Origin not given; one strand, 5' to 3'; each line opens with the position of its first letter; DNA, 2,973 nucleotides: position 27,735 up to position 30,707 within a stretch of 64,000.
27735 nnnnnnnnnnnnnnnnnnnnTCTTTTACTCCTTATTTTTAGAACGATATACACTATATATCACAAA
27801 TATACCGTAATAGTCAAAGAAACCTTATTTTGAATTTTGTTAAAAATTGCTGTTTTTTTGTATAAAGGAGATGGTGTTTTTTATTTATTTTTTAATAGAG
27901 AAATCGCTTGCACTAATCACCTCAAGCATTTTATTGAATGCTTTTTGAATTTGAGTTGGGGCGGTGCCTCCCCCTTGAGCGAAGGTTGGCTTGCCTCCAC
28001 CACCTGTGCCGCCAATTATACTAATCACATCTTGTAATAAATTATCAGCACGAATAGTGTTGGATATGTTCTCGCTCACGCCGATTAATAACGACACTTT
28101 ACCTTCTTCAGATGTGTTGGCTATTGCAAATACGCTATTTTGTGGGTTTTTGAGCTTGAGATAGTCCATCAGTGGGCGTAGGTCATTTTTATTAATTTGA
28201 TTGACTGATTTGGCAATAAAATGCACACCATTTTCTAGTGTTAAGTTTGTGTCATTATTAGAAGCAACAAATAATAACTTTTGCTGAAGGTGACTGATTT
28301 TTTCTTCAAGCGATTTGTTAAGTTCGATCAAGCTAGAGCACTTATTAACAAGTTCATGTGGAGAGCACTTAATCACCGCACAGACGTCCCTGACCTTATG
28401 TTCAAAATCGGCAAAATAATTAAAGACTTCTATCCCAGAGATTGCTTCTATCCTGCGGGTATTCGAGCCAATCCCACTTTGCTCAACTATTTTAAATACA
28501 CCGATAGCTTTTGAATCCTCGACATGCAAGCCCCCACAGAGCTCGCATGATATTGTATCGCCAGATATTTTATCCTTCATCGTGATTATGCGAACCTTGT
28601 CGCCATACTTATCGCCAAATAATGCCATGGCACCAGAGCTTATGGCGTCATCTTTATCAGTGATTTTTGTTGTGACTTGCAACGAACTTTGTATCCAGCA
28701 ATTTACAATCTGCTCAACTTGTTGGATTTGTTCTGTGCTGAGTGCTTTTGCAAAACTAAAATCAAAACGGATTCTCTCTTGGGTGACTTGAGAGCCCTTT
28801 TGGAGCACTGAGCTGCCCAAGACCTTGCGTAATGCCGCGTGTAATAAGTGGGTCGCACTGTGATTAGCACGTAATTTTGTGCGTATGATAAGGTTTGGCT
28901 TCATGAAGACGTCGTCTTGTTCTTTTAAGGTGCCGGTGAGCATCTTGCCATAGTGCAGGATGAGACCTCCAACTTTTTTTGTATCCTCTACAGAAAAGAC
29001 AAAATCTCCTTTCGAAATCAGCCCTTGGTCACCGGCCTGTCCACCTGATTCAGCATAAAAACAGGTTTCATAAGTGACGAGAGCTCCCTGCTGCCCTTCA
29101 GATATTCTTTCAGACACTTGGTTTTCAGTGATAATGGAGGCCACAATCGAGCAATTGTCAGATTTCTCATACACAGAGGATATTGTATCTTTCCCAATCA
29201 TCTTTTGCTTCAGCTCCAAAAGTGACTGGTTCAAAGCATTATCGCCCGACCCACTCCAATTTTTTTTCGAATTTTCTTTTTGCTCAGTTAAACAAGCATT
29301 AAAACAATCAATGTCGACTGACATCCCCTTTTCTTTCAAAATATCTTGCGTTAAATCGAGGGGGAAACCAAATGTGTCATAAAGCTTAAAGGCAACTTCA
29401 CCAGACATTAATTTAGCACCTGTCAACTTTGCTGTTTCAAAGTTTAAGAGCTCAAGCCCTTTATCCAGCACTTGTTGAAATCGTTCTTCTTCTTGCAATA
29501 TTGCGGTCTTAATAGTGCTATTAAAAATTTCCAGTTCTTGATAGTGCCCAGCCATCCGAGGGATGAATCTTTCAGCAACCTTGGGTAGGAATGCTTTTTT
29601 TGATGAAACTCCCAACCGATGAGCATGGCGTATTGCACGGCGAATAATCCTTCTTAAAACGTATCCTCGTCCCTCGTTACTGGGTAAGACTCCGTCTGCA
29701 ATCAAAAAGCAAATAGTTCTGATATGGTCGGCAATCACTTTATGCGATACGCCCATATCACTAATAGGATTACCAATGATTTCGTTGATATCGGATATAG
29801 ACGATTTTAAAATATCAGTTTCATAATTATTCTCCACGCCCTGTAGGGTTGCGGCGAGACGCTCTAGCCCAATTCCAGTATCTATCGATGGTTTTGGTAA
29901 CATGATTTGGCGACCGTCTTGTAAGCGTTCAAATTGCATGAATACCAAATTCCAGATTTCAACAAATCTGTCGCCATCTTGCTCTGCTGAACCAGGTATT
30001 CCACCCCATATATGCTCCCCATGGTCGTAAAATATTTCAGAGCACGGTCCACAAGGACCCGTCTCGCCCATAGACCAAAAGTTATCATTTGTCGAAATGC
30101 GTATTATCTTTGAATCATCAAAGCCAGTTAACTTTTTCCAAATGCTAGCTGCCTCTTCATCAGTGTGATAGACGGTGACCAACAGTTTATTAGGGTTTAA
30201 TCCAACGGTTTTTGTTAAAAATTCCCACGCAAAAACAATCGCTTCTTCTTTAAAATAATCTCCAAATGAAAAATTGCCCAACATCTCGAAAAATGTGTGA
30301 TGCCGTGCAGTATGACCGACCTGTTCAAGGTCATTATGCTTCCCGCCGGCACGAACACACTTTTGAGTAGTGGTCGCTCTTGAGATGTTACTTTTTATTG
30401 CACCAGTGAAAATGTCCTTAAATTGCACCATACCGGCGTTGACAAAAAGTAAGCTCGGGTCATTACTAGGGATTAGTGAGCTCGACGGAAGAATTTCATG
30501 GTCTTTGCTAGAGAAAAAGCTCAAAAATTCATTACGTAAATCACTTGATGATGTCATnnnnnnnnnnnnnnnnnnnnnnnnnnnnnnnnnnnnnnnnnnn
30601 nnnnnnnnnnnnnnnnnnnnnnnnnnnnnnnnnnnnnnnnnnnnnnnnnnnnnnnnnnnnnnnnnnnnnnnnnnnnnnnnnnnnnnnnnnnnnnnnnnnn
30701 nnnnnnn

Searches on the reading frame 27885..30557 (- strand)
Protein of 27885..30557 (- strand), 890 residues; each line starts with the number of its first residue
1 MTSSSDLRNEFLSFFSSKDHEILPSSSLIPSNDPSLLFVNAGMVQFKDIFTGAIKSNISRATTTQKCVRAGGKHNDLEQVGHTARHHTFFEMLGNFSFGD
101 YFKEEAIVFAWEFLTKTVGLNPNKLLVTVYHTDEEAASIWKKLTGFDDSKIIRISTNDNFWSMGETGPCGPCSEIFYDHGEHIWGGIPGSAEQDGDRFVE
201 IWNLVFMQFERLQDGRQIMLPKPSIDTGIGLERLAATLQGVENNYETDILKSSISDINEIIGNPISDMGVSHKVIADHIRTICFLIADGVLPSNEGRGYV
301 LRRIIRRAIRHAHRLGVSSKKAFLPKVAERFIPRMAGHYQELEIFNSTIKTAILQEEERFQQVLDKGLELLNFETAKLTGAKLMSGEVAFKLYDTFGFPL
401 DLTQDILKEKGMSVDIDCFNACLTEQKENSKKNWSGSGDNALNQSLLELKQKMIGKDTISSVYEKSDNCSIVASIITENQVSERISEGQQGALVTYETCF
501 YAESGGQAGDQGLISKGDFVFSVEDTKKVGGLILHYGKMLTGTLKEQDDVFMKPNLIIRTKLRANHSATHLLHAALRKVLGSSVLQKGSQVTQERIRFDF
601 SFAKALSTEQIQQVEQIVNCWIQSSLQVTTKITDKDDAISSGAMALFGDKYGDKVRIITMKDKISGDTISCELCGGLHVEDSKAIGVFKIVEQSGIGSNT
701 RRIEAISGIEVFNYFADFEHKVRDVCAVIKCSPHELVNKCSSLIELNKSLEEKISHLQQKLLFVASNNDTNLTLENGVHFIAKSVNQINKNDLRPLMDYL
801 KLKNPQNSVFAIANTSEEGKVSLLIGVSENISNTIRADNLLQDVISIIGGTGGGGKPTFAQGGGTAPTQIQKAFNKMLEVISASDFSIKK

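Call 52: search_protein_families(library=pfam, proteins=[window:27885-30557:-], max_evalue=0.00001)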
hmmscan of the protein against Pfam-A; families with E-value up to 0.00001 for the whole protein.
window:27885-30557:- (890 aa): 3 families
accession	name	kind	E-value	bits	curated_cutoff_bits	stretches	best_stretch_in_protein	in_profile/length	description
PF01411.24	tRNA-synt_2c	-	4.1e-206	686.2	30.3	1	7-551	2-545/552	tRNA synthetases class II (A)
PF02272.25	DHHA1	-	2.4e-13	50.8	25.9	1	778-882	2-101/102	DHHA1 domain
PF07973.19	tRNA_SAD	-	1.4e-10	41.4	24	1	655-704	1-44/44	Threonyl and Alanyl tRNA synthetase second additional domain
